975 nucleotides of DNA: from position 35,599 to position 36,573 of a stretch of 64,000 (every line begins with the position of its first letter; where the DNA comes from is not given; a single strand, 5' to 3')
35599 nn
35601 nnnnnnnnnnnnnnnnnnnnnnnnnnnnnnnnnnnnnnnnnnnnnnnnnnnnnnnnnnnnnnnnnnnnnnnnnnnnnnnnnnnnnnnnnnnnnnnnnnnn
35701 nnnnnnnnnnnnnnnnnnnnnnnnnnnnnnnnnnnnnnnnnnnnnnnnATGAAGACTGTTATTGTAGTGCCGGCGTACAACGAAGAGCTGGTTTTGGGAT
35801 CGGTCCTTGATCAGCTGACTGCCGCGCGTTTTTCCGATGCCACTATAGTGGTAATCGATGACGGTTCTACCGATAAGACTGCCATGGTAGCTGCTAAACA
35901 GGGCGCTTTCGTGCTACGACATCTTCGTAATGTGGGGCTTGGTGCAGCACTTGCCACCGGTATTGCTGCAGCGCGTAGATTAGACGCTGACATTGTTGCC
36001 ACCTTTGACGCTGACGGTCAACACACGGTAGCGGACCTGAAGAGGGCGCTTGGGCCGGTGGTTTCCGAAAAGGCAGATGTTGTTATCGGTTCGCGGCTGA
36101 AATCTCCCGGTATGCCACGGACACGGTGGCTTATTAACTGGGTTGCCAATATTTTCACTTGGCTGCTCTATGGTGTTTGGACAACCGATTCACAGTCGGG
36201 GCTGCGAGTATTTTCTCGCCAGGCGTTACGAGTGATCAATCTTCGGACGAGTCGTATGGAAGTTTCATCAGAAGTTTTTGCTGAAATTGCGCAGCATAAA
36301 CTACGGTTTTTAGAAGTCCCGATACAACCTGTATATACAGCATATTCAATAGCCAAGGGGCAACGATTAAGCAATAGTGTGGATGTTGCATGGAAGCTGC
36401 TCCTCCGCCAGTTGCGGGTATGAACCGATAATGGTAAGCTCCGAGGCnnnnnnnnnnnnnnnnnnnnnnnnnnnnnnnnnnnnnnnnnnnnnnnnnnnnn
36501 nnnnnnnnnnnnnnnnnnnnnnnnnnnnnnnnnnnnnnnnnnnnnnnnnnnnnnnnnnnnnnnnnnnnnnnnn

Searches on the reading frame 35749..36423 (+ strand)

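Call 7: search_protein_families(library=pfam, proteins=[window:35749-36423:+], max_evalue=0.001)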
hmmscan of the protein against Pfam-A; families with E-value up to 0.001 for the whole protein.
window:35749-36423:+ (224 aa): 3 families
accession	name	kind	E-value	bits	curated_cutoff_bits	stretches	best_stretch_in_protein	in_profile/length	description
PF00535.33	Glycos_transf_2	-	1.1e-25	91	23.3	1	5-161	2-165/168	Glycosyl transferase family 2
PF13641.12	Glyco_tranf_2_3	-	1.5e-05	25.5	27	1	4-89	4-96/230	Glycosyltransferase like family 2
PF13704.12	Glyco_tranf_2_4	-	0.00027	21.8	27.5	1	11-89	2-81/98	Glycosyl transferase family 2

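Call 46: search_protein_families(library=ncbifam, proteins=[window:35749-36423:+], max_evalue=0.001)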
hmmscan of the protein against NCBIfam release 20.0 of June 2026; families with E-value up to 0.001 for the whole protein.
window:35749-36423:+ (224 aa): 19 families
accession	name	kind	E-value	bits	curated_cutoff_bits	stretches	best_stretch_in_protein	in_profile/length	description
NF058614.1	PPMAGASynPpgS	equivalog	2.4e-45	154.7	370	1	4-220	3-222/226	polyprenyl-phospho-N-acetylgalactosaminyl synthase PpgS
TIGR04182.1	glyco_TIGR04182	equivalog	3.6e-27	95.5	325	1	4-193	3-189/293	S-layer glycoprotein N-glycosyltransferase AglJ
NF041391.1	DPhHxTase_Halo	equivalog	8.1e-17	60.9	375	1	9-193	3-182/213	dolichyl-phosphate hexose transferase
NF041875.1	EPS_EpsD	equivalog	2.8e-11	43.4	370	1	5-135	3-135/325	exopolysaccharide biosynthesis glycosyltransferase EpsD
TIGR03937.1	PgaC_IcaA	equivalog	2.2e-10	40.1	422.3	1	4-89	48-135/407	poly-beta-1,6-N-acetyl-D-glucosamine synthase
NF047588.1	GlcsyltransPgfSStrep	equivalog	2.7e-10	40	500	1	1-164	1-168/308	glycosyltransferase PgfS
TIGR03965.1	mycofact_glyco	equivalog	1.3e-09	37.5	280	1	4-117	77-191/467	mycofactocin biosynthesis glycosyltransferase MftF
NF010496.0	PRK13915.1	equivalog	3.8e-09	36.1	262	1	4-105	34-143/307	glucosyl-3-phosphoglycerate synthase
TIGR04283.1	glyco_like_mftF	equivalog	3.9e-09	36.4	182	1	5-117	3-109/221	TIGR04283 family arsenosugar biosynthesis glycosyltransferase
NF007482.0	PRK10073.1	equivalog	3.5e-08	32.8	423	1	4-91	9-97/334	glycosyltransferase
NF007986.1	PRK10714.1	equivalog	7.2e-08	31.8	529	1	2-116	7-126/316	undecaprenyl-phosphate 4-deoxy-4-formamido-L-arabinose transferase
NF041865.1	EpsU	equivalog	1.8e-06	27.2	700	1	4-110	42-152/394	exopolysaccharide biosynthesis GT2 family glycosyltransferase EpsU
TIGR03469.1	HpnB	hypoth_equivalog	1.8e-06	27.2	379.25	1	3-111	46-167/386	hopene-associated glycosyltransferase HpnB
NF047683.1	TeichurnBiosyTuaG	equivalog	1e-05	25.3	400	1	4-101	9-108/252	teichuronic acid biosynthesis protein TuaG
NF053846.1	glyco_with_XrtP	equivalog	3.1e-05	22.8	520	1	5-102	45-156/440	XrtP-associated glycosyltransferase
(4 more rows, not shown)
